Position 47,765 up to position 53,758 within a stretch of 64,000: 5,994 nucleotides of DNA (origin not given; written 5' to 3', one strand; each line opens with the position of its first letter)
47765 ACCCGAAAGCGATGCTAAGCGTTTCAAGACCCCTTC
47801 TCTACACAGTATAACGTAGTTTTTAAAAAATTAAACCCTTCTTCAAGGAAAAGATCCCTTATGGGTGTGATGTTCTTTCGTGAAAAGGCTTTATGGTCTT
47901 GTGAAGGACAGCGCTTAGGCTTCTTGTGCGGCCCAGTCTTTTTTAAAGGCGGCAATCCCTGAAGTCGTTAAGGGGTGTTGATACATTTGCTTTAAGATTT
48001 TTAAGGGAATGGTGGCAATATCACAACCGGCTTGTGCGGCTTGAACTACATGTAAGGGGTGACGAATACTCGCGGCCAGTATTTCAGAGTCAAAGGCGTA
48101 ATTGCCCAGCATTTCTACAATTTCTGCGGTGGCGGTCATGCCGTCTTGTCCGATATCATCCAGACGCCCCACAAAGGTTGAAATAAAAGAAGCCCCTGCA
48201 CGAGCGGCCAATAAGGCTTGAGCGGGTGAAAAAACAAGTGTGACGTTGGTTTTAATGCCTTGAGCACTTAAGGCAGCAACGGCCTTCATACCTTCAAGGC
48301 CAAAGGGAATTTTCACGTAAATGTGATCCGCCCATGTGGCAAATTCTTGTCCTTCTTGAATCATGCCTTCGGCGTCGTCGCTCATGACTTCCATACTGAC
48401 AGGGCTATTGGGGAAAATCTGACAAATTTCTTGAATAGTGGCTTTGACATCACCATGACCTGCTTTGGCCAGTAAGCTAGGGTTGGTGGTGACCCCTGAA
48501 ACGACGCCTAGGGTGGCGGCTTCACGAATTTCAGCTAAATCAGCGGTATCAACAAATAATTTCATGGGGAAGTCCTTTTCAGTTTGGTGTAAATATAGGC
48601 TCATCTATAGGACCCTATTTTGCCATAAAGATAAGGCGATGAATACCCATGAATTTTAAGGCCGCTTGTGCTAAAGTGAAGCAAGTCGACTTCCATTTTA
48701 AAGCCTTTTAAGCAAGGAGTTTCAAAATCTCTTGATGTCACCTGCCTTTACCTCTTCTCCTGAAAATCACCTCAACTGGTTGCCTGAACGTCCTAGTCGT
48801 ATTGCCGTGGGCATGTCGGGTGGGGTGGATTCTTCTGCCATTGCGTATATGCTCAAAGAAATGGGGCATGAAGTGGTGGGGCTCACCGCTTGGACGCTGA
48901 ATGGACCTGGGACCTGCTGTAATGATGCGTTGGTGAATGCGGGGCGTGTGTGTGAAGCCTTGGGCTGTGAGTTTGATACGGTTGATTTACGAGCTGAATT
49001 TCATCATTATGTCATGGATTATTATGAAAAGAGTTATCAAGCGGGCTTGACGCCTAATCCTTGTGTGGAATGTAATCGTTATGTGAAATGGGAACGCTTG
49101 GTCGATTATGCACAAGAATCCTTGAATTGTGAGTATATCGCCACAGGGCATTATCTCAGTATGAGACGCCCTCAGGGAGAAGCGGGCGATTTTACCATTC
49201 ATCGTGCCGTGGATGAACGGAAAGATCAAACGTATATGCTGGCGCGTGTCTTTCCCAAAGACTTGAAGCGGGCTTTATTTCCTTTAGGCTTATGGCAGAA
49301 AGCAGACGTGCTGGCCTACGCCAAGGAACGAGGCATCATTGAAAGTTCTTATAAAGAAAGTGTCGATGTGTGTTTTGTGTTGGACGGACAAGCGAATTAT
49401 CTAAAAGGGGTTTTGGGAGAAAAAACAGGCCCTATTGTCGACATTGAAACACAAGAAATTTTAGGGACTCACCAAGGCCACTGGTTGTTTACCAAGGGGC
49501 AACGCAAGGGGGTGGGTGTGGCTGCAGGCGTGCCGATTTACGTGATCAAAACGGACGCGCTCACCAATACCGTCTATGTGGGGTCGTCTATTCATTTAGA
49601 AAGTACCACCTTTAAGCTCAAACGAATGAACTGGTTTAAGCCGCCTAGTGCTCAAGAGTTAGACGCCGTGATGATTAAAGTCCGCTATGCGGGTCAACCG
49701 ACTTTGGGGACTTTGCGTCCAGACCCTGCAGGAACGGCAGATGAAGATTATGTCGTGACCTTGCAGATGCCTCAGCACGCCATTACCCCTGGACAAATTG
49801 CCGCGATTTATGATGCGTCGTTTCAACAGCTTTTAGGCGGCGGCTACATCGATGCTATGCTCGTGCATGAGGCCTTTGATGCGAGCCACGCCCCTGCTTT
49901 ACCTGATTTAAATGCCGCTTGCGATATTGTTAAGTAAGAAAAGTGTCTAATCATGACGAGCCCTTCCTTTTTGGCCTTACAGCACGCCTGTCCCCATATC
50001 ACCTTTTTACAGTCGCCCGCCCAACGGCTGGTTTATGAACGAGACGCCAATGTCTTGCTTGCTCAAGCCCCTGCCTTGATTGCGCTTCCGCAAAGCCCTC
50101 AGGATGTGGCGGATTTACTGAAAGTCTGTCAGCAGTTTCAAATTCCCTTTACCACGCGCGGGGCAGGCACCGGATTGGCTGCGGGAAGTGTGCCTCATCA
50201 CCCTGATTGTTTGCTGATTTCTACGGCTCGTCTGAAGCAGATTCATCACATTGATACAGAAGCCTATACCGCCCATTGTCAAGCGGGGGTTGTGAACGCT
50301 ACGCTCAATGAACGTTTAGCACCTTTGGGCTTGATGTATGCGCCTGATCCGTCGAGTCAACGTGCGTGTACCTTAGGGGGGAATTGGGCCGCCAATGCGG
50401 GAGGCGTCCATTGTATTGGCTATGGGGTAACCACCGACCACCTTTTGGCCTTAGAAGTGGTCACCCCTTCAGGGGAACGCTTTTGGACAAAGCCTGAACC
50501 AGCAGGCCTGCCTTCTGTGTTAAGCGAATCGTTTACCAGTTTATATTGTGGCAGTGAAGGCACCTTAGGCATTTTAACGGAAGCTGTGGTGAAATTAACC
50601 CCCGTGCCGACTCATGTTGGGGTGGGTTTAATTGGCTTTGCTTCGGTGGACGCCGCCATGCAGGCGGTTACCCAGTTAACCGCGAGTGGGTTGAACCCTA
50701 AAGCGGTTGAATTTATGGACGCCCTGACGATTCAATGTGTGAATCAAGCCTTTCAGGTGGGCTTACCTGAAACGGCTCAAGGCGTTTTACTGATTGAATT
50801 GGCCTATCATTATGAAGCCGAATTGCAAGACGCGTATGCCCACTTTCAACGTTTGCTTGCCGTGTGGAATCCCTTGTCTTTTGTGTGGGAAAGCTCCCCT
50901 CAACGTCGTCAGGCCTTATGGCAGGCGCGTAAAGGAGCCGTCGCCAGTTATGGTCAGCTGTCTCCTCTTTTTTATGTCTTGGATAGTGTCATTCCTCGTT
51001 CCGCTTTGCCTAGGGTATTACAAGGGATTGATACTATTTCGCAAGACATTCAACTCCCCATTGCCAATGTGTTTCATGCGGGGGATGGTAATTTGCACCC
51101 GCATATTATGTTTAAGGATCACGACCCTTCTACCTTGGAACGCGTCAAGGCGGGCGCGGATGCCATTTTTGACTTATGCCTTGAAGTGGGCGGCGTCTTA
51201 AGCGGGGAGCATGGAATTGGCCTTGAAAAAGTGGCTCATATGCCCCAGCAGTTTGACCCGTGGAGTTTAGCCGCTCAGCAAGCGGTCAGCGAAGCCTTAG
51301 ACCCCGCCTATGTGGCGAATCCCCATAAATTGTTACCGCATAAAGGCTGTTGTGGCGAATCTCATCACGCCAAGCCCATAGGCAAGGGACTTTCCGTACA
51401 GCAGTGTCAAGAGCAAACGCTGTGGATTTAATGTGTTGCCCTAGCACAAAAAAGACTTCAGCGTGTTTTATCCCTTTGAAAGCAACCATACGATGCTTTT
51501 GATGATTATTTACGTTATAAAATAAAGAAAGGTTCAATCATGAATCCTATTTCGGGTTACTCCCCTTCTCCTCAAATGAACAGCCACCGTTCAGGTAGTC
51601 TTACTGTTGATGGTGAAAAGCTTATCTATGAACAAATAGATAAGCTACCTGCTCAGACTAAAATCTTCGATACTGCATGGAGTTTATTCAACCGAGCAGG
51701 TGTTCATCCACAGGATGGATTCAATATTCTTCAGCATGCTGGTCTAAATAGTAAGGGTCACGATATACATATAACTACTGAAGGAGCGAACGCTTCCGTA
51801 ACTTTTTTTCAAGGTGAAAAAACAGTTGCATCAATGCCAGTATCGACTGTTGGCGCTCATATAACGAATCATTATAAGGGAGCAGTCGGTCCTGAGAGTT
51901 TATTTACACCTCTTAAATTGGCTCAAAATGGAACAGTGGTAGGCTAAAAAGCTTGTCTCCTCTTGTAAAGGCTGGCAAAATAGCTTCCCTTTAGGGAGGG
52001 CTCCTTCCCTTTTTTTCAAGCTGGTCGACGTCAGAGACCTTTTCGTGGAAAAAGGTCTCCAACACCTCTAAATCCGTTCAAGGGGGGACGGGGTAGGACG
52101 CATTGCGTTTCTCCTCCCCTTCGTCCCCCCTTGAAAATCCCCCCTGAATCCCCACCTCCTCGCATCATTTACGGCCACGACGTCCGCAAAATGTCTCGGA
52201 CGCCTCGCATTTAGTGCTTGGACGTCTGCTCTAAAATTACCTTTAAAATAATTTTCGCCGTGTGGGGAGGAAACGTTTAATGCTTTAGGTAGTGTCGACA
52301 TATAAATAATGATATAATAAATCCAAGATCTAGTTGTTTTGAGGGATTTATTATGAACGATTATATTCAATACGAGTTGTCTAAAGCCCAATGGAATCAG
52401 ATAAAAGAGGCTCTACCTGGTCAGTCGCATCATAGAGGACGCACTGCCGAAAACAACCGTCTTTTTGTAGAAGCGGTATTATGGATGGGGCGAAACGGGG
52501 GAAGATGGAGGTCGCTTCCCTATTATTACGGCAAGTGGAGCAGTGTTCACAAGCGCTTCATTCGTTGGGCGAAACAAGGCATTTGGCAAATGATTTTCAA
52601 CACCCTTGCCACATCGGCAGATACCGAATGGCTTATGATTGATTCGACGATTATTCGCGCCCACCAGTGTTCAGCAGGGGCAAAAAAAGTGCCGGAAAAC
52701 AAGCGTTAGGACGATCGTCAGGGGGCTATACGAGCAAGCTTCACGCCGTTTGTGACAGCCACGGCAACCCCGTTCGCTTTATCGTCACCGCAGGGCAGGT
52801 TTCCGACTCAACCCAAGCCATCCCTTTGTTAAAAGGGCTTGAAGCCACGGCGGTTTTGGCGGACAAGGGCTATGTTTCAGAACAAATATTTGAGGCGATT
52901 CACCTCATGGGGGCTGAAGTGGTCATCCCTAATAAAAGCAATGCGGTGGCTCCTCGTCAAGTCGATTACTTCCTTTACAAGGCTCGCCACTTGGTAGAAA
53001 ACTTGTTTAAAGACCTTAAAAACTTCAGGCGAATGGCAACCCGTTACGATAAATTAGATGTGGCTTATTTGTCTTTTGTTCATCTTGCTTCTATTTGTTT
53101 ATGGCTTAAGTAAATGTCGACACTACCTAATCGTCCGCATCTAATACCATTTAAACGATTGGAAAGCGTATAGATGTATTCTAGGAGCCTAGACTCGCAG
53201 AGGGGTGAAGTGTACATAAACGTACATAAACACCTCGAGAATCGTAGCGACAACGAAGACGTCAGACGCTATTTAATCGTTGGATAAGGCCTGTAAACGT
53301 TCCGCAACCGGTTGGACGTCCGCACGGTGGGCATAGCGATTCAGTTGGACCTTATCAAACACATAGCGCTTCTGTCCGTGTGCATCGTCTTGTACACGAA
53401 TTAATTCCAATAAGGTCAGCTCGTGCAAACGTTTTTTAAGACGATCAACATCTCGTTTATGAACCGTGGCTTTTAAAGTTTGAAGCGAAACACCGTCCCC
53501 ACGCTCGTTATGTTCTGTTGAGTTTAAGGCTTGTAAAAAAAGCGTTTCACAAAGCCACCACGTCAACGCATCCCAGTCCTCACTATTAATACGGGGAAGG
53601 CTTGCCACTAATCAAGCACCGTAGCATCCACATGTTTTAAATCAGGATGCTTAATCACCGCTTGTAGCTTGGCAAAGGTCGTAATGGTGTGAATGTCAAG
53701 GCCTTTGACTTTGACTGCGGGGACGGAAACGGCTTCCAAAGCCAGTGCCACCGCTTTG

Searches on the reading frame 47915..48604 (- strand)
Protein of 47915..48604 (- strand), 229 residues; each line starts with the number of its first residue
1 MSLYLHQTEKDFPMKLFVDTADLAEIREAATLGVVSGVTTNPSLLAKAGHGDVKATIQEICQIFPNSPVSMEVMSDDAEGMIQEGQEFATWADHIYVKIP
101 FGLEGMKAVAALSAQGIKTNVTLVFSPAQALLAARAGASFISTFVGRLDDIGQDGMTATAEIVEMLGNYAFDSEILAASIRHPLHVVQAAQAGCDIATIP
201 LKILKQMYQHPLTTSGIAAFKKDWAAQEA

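Call 42: search_protein_families(library=pfam, proteins=[window:47915-48604:-], max_evalue=0.01)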
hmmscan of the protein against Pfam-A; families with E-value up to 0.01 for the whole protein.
window:47915-48604:- (229 aa): 1 family
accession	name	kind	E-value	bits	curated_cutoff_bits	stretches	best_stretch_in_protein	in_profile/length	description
PF00923.25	TAL_FSA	-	1.1e-58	199.3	27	1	16-225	1-279/285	Transaldolase/Fructose-6-phosphate aldolase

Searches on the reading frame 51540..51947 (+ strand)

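Call 16: search_protein_families(library=pfam, proteins=[window:51540-51947:+])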
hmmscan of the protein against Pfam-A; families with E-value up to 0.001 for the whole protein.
window:51540-51947:+ (135 aa): 0 families

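Call 57: search_protein_families(library=ncbifam, proteins=[window:51540-51947:+], max_evalue=0.01)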
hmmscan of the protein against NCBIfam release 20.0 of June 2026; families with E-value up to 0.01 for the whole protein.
window:51540-51947:+ (135 aa): 0 families

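Call 58: search_protein_families(library=phrogs, proteins=[window:51540-51947:+], max_evalue=0.01)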
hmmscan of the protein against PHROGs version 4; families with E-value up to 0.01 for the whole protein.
window:51540-51947:+ (135 aa): 1 family
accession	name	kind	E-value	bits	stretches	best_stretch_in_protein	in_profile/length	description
phrog_36763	-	unknown function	0.0035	17.2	1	54-117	286-349/505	-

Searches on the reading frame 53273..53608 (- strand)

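Call 42: search_protein_families(library=pfam, proteins=[window:53273-53608:-], max_evalue=0.01)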
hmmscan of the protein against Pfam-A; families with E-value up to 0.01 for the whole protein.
window:53273-53608:- (111 aa): 1 family
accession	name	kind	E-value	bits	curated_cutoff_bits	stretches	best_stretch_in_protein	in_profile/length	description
PF20024.5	DUF6432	-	0.004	17.8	29.6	1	34-92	23-80/97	Family of unknown function (DUF6432)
